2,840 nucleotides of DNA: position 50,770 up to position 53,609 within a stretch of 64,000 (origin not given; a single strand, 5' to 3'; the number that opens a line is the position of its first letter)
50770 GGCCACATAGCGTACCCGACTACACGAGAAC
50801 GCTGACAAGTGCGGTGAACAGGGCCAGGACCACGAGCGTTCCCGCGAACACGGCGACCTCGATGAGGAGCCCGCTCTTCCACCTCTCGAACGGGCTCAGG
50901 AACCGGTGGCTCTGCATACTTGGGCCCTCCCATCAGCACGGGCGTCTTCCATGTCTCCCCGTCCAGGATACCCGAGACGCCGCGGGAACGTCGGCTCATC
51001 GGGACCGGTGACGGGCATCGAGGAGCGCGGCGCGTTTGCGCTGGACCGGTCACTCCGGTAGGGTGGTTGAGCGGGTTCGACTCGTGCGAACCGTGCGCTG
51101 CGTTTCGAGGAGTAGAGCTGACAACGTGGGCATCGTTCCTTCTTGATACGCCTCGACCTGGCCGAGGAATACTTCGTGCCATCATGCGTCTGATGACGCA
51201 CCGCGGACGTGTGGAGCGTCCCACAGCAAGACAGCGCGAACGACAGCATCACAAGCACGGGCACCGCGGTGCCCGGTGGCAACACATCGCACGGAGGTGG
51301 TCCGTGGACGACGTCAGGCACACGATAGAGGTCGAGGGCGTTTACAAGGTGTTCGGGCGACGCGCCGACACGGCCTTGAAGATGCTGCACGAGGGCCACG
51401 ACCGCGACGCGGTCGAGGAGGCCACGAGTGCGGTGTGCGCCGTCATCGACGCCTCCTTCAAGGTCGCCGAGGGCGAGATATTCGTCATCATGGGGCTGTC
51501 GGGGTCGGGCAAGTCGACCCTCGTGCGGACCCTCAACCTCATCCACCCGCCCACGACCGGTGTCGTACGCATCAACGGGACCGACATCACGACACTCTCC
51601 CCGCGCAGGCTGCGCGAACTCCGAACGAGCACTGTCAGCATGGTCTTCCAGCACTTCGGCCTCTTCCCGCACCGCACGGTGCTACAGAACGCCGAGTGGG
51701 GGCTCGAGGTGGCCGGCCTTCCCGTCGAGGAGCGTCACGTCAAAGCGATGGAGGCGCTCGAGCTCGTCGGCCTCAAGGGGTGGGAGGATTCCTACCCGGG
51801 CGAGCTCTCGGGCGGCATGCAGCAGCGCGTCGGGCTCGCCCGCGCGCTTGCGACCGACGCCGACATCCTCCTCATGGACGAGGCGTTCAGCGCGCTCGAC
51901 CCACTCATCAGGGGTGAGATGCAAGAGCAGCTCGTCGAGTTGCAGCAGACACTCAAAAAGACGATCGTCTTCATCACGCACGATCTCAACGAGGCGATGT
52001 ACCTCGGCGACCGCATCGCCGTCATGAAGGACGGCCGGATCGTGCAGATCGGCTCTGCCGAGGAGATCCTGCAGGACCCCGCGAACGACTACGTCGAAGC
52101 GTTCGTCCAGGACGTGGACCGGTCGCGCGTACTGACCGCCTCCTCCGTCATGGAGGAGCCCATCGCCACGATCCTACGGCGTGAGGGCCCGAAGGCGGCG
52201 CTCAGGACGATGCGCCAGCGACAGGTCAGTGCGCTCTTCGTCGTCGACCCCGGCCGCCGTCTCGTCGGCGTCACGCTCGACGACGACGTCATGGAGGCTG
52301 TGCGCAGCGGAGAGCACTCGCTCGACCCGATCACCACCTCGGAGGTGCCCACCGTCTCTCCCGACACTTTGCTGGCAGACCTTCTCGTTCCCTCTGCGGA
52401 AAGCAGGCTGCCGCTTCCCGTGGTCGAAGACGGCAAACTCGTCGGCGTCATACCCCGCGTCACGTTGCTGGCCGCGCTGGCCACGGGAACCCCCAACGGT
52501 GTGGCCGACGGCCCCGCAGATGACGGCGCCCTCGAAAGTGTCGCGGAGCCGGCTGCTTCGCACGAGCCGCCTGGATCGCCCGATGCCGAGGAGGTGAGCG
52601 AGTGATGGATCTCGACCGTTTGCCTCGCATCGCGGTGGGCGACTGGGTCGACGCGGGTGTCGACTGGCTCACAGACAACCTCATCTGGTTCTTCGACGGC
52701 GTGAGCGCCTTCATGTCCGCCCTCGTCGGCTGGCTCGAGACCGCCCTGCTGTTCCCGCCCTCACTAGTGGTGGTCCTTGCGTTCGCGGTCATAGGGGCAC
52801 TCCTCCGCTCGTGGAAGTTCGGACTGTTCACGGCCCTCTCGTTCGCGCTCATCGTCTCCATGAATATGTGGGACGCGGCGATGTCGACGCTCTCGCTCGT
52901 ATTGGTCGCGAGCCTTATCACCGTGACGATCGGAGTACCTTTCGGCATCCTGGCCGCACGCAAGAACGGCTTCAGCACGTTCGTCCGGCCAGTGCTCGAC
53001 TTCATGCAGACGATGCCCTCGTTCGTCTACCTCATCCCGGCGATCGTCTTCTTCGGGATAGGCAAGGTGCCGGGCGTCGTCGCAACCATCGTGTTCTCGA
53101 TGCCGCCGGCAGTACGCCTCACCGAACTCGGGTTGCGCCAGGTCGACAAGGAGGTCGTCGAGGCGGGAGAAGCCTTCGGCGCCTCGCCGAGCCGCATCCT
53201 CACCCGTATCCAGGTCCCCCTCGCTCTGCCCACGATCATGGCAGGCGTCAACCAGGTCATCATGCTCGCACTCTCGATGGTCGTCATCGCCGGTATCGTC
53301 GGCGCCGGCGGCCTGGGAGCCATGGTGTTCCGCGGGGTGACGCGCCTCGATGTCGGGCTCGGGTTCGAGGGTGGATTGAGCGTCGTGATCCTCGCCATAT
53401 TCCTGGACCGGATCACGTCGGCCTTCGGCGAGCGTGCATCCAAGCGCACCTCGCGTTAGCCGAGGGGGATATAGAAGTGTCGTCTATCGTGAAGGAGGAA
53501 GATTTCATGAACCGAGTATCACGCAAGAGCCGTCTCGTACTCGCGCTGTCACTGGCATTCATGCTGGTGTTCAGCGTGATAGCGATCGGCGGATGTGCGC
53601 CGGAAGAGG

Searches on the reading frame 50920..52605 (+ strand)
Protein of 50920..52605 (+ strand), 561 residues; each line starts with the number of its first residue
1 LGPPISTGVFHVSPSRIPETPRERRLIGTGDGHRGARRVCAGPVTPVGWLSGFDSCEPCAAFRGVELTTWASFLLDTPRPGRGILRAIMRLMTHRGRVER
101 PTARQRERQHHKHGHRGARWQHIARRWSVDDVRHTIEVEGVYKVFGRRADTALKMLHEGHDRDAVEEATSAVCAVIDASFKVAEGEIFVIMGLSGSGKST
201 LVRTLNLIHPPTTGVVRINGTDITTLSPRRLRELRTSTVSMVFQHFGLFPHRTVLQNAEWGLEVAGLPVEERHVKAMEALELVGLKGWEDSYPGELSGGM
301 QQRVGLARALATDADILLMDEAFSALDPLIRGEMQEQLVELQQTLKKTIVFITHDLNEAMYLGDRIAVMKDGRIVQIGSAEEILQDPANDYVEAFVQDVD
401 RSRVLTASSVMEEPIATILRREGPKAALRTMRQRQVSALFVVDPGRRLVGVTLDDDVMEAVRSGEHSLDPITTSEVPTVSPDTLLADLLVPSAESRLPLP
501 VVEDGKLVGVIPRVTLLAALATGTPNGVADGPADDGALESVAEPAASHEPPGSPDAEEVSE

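Call 79: search_protein_families(library=pfam, proteins=[window:50920-52605:+], max_evalue=0.0001)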
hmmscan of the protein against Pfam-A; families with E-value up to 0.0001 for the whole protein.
window:50920-52605:+ (561 aa): 4 families
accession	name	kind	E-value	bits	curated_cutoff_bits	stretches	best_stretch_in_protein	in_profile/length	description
PF00005.33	ABC_tran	-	2.5e-32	112.7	25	1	177-323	3-136/137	ABC transporter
PF00571.33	CBS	-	2.3e-13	50.7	24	2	408-462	2-56/57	CBS domain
PF09818.15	ABC_ATPase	-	4.7e-05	23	23.2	0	296-358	158-220/283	P-loop domain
PF13304.12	AAA_21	-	5.8e-05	23.7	27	0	294-357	236-301/304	AAA domain, putative AbiEii toxin, Type IV TA system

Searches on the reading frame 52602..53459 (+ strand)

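Call 79: search_protein_families(library=pfam, proteins=[window:52602-53459:+], max_evalue=0.0001)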
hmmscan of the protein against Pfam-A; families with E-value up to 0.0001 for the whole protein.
window:52602-53459:+ (285 aa): 1 family
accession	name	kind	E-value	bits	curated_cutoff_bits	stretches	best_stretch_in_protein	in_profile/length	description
PF00528.27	BPD_transp_1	-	2.3e-27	96.3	26.4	1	111-278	1-181/184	Binding-protein-dependent transport system inner membrane component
